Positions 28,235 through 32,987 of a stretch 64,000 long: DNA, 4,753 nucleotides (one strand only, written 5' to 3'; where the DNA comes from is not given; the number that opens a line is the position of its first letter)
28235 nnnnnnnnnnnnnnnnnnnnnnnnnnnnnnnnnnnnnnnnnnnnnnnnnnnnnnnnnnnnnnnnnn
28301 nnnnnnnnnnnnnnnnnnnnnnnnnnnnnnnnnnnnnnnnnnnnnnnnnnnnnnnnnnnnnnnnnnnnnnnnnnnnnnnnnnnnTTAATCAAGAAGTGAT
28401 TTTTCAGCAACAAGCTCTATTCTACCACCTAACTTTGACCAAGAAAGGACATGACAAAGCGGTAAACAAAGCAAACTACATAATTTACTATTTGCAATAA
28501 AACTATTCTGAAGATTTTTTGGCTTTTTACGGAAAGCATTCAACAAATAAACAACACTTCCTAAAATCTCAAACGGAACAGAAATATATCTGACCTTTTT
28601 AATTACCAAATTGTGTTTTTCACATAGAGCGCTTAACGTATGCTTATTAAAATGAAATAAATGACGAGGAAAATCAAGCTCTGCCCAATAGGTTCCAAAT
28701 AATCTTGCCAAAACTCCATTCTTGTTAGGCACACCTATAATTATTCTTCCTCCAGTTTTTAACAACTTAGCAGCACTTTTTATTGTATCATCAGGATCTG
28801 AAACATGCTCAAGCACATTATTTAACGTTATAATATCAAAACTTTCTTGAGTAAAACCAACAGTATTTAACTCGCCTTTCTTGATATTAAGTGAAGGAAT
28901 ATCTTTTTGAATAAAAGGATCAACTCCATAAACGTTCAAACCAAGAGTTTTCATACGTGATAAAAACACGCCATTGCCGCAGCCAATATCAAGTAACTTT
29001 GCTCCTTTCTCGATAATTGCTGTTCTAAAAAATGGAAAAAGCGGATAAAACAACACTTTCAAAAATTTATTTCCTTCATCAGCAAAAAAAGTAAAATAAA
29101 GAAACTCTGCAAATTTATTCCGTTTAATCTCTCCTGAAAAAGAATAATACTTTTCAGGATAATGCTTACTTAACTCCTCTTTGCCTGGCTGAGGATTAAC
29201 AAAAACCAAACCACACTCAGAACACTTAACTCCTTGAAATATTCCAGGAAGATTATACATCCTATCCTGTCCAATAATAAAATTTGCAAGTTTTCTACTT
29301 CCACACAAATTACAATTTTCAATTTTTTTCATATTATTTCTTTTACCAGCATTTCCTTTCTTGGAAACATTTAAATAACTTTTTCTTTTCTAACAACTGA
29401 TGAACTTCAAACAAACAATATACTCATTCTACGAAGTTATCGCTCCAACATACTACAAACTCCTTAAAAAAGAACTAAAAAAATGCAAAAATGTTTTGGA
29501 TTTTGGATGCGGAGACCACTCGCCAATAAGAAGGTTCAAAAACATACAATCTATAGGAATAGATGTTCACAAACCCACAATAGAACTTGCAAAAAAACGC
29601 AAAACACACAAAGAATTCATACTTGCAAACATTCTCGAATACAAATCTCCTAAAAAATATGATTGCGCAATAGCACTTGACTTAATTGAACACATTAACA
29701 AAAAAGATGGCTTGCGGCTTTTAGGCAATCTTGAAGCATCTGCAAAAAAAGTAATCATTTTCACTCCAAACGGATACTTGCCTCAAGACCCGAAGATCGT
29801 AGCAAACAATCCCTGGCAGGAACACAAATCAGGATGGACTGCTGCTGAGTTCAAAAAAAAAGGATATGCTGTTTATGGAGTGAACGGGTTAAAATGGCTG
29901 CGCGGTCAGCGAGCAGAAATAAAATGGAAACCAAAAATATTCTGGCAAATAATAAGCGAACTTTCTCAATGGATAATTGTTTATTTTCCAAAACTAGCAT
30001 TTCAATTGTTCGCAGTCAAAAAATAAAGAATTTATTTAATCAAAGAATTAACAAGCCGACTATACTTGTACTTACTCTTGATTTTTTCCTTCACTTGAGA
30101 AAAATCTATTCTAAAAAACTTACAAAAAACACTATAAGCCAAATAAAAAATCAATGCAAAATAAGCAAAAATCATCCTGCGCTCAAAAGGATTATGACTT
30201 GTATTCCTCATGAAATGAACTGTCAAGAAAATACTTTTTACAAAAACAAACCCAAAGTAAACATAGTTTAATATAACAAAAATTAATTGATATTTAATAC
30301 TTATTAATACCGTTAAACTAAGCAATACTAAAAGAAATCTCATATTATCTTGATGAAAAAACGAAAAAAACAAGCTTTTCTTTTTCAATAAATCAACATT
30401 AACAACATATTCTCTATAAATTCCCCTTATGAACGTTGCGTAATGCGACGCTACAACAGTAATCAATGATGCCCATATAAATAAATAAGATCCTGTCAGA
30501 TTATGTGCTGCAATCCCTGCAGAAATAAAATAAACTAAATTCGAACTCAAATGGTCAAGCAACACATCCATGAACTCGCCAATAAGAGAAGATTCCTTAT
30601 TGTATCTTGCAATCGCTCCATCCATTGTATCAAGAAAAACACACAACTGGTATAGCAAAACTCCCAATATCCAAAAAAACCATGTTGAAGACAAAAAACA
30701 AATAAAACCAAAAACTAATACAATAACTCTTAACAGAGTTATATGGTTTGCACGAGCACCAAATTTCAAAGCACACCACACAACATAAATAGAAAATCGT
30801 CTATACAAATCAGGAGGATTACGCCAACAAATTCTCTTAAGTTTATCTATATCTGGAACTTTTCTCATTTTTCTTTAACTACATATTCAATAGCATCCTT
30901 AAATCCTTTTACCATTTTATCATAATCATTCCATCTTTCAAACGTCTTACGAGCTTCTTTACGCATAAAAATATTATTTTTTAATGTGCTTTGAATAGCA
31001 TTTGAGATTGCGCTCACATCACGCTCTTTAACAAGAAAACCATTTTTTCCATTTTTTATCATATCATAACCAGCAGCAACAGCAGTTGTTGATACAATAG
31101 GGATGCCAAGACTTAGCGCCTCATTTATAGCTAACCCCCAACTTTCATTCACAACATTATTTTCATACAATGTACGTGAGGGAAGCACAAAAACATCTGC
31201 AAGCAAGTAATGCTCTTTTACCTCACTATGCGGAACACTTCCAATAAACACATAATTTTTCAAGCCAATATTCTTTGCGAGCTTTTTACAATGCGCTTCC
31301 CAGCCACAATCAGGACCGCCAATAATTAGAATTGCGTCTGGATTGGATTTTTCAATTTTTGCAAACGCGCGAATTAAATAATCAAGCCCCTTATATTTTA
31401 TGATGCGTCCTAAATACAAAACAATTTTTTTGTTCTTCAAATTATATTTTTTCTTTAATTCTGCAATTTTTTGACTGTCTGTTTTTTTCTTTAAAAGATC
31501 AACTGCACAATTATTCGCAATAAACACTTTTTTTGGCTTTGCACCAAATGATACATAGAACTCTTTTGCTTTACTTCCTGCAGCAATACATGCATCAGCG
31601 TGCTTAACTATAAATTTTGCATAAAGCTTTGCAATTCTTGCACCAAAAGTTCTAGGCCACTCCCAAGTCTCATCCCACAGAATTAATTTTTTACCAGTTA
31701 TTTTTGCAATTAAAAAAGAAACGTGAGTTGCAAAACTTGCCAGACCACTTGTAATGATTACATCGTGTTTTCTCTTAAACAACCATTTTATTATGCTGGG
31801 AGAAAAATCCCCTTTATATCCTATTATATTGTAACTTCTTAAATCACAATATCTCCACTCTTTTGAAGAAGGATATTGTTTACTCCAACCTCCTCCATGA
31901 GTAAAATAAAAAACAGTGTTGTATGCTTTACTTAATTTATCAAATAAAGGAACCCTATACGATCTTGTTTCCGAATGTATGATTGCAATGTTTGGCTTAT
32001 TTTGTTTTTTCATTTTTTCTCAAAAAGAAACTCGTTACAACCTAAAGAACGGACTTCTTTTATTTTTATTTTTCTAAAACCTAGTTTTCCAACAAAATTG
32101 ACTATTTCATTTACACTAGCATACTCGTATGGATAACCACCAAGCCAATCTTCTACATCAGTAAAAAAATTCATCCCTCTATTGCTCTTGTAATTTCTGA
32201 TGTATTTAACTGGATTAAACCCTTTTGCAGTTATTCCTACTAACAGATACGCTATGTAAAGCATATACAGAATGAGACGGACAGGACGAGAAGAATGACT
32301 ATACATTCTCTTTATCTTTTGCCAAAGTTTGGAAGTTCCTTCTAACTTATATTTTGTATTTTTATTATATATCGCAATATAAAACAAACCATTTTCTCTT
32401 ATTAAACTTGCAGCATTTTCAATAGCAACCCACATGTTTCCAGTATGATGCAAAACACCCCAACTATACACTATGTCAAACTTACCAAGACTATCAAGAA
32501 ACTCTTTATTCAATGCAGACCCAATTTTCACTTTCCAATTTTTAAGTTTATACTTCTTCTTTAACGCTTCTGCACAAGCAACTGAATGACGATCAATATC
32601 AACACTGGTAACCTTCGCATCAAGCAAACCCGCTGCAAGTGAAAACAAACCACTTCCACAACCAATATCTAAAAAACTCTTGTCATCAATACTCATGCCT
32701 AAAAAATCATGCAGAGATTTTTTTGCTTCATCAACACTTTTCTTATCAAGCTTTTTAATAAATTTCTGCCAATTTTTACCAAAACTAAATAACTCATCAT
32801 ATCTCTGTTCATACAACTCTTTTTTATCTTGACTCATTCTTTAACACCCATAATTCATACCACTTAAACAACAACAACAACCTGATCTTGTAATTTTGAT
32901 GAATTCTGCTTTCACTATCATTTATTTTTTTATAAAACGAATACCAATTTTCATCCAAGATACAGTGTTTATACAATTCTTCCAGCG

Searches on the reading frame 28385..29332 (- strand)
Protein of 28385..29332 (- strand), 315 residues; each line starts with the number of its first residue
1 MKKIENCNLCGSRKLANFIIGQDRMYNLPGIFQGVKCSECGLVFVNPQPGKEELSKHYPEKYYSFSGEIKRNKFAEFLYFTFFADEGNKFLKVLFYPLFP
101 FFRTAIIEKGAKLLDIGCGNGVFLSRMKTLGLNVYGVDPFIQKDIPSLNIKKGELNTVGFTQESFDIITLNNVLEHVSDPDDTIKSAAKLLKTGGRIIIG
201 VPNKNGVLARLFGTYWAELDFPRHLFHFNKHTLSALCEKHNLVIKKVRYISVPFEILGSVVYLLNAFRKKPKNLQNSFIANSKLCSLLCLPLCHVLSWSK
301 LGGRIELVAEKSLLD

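Call 59: search_protein_families(library=pfam, proteins=[window:28385-29332:-], max_evalue=0.001)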
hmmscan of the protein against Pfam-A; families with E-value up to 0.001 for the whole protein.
window:28385-29332:- (315 aa): 8 families
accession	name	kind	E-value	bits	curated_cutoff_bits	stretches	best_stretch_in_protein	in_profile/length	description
PF13489.12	Methyltransf_23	-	1.8e-27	96.5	27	1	106-244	19-161/164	Methyltransferase domain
PF08241.18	Methyltransf_11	-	1.5e-15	58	21.2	1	114-199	1-95/95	Methyltransferase domain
PF13847.12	Methyltransf_31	-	5.6e-14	52.5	27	1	153-203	61-113/145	Methyltransferase domain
PF08242.18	Methyltransf_12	-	9.3e-13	49.2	30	1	114-197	1-98/98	Methyltransferase domain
PF13649.12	Methyltransf_25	-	3.7e-10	40.8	27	1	114-195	2-97/97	Methyltransferase domain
PF07021.18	MetW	-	2e-08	34.6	21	1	106-203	10-111/193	Methionine biosynthesis protein MetW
PF08003.17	Methyltransf_9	-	0.00019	20.9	23.8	0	109-199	115-217/315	Protein of unknown function (DUF1698)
PF01209.24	Ubie_methyltran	-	0.0006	19.7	20.1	0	156-198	108-150/233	ubiE/COQ5 methyltransferase family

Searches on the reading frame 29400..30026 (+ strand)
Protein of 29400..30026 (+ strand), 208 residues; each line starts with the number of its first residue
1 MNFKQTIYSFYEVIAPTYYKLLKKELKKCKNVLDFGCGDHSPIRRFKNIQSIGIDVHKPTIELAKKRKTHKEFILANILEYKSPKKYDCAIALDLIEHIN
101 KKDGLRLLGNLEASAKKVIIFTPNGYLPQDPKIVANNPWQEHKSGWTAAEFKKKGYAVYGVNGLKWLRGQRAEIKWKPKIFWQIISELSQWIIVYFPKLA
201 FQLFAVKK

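Call 59: search_protein_families(library=pfam, proteins=[window:29400-30026:+], max_evalue=0.001)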
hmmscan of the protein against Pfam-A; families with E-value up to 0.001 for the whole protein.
window:29400-30026:+ (208 aa): 5 families
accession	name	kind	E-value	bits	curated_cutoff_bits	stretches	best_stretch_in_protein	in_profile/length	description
PF13489.12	Methyltransf_23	-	6e-08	33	27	1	20-128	15-124/164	Methyltransferase domain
PF13649.12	Methyltransf_25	-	1.4e-06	29.3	27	1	32-111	1-89/97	Methyltransferase domain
PF08241.18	Methyltransf_11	-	5.9e-06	27.3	21.2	1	33-104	1-76/95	Methyltransferase domain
PF13847.12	Methyltransf_31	-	1.9e-05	24.8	27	1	27-122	2-111/145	Methyltransferase domain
PF08242.18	Methyltransf_12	-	9.6e-05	23.5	30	1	33-111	1-88/98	Methyltransferase domain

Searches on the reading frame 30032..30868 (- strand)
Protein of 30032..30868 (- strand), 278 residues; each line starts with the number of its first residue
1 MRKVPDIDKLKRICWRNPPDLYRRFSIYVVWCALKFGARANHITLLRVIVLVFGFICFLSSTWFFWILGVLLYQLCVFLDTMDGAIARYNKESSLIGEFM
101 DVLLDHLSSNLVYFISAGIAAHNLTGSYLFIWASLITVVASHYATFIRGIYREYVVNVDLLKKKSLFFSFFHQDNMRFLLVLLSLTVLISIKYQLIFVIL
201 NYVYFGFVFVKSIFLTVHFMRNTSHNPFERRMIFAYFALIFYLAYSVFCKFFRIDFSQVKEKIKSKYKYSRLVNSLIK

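Call 59: search_protein_families(library=pfam, proteins=[window:30032-30868:-], max_evalue=0.001)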
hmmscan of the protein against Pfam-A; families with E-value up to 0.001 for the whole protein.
window:30032-30868:- (278 aa): 1 family
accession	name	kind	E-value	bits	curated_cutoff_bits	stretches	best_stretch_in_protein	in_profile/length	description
PF01066.26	CDP-OH_P_transf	-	3.3e-12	47.5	22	1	40-170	4-127/152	CDP-alcohol phosphatidyltransferase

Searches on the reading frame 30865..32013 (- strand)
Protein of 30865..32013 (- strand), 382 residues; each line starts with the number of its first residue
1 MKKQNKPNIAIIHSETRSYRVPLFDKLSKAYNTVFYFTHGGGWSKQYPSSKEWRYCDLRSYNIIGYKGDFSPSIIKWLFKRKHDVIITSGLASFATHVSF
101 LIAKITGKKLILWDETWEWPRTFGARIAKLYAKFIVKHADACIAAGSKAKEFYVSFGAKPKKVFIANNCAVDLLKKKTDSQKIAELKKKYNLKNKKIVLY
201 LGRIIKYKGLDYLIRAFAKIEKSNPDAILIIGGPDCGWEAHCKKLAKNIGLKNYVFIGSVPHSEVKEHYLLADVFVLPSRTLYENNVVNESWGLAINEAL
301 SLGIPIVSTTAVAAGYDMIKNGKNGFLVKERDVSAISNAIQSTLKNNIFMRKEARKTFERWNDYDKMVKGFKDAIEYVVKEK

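Call 59: search_protein_families(library=pfam, proteins=[window:30865-32013:-], max_evalue=0.001)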
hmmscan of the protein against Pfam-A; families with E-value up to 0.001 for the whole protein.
window:30865-32013:- (382 aa): 4 families
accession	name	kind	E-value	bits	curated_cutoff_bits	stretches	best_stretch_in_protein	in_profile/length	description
PF00534.26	Glycos_transf_1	-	3.5e-37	128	26.4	1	184-352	3-160/172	Glycosyl transferases group 1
PF13692.12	Glyco_trans_1_4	-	1.4e-28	100.4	27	1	196-346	2-142/142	Glycosyl transferases group 1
PF13439.12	Glyco_transf_4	-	3.3e-06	27.7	28.5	1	27-168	15-164/170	Glycosyltransferase Family 4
PF20706.3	GT4-conflict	-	3.3e-05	23.5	26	1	187-310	189-312/385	Family 4 Glycosyltransferase in conflict systems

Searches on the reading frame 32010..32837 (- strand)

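Call 59: search_protein_families(library=pfam, proteins=[window:32010-32837:-], max_evalue=0.001)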
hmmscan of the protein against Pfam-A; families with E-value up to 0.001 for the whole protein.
window:32010-32837:- (275 aa): 10 families
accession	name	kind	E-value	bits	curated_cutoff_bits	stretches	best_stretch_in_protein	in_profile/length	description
PF13847.12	Methyltransf_31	-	3.8e-16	59.5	27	1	52-176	4-138/145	Methyltransferase domain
PF08242.18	Methyltransf_12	-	2.3e-14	54.3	30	1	56-152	1-98/98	Methyltransferase domain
PF13489.12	Methyltransf_23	-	4.5e-14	52.9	27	1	38-169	9-131/164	Methyltransferase domain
PF08241.18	Methyltransf_11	-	4e-13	50.3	21.2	1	56-154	1-95/95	Methyltransferase domain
PF13649.12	Methyltransf_25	-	2e-11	44.9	27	1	56-150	2-97/97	Methyltransferase domain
PF06325.19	PrmA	-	3.1e-08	33.9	22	1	51-123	161-230/296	Ribosomal protein L11 methyltransferase (PrmA)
PF05175.20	MTS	-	6.5e-08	32.8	23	1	33-164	14-147/170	Methyltransferase small domain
PF08003.17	Methyltransf_9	-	1.7e-06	27.7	23.8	1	50-132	114-195/315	Protein of unknown function (DUF1698)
PF03848.20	TehB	-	5.8e-05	23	20.4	1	54-129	33-105/193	Tellurite resistance protein TehB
PF02353.26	CMAS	-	0.00046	20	27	1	53-162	64-172/273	Mycolic acid cyclopropane synthetase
